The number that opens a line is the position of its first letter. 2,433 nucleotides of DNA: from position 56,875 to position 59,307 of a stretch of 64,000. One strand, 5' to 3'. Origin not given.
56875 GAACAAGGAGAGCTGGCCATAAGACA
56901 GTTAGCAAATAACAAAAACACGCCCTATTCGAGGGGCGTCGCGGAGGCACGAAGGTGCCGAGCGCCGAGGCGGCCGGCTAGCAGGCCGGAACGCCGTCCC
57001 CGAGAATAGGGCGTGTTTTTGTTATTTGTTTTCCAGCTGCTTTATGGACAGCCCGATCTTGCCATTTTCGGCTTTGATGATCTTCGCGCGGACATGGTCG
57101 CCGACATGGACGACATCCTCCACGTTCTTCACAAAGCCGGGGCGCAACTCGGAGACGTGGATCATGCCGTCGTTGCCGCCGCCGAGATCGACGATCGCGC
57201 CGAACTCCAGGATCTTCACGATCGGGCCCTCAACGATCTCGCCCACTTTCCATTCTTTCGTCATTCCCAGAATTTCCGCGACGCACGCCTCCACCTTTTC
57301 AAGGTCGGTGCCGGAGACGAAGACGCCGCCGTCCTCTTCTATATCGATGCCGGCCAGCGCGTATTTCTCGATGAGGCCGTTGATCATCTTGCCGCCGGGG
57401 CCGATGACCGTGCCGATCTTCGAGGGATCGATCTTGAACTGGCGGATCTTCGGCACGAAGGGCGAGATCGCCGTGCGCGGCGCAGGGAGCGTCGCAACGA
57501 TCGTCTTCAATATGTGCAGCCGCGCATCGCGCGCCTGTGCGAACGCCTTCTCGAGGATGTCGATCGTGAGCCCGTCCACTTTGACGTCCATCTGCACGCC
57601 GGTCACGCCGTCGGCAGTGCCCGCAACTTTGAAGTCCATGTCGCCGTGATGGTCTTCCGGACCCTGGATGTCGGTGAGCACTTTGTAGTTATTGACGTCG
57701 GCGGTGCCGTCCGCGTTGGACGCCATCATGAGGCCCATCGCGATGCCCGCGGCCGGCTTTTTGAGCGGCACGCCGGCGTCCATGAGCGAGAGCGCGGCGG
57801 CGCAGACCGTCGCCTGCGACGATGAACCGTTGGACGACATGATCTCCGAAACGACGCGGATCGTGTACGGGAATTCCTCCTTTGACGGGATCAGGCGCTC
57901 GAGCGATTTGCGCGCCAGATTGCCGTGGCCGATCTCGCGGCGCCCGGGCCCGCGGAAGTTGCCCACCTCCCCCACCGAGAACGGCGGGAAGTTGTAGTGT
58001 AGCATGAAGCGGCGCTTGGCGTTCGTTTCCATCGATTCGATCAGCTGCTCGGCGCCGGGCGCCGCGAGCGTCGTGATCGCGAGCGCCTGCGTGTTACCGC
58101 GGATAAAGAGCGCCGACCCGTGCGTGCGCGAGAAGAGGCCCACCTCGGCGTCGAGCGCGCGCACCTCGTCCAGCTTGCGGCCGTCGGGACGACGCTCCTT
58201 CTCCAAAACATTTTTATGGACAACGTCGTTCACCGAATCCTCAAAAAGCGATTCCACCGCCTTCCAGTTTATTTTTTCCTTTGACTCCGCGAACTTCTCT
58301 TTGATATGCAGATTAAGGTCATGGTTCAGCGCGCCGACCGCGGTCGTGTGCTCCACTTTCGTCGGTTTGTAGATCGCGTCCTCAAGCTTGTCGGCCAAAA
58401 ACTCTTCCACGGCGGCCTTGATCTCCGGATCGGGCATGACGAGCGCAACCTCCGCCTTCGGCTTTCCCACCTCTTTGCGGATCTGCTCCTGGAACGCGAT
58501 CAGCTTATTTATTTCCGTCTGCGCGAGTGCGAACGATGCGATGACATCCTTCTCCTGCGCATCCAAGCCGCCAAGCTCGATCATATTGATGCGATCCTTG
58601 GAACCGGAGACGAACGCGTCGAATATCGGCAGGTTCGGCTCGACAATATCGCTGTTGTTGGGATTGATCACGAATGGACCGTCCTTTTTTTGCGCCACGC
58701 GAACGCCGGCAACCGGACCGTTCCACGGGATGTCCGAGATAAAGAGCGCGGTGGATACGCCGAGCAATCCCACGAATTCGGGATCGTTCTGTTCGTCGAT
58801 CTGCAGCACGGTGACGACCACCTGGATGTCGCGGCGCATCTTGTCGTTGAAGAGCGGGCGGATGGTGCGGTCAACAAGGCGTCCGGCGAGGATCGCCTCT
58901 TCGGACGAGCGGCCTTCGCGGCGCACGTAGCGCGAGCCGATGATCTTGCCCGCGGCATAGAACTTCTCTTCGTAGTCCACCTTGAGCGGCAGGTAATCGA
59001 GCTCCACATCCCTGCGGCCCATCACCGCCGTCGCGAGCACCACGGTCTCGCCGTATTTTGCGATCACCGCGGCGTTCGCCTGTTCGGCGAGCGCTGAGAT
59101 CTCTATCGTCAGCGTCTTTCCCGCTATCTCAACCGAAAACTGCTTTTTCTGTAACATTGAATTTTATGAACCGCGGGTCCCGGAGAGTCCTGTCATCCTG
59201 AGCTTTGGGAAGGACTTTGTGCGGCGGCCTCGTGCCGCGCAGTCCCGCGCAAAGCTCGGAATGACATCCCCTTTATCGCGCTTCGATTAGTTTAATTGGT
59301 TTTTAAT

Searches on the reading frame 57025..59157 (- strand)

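Call 78: search_protein_families(library=pfam, proteins=[window:57025-59157:-], max_evalue=0.00001)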
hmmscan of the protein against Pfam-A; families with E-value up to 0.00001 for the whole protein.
window:57025-59157:- (711 aa): 5 families
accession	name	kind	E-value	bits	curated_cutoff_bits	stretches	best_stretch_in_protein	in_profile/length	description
PF01138.27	RNase_PH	-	3e-49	167.2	25.5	2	331-464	1-130/130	3' exoribonuclease family, domain 1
PF00575.29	S1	-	2.2e-13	50.8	22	1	637-705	3-73/74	S1 RNA binding domain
PF03726.19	PNPase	-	1.5e-08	35.4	24.6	1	245-328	1-81/81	Polyribonucleotide nucleotidyltransferase, RNA binding domain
PF00013.35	KH_1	-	1.5e-08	34.7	21.5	1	573-630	3-65/66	KH domain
PF03725.20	RNase_PH_C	-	3.6e-06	27.3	20.8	0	488-544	11-66/67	3' exoribonuclease family, domain 2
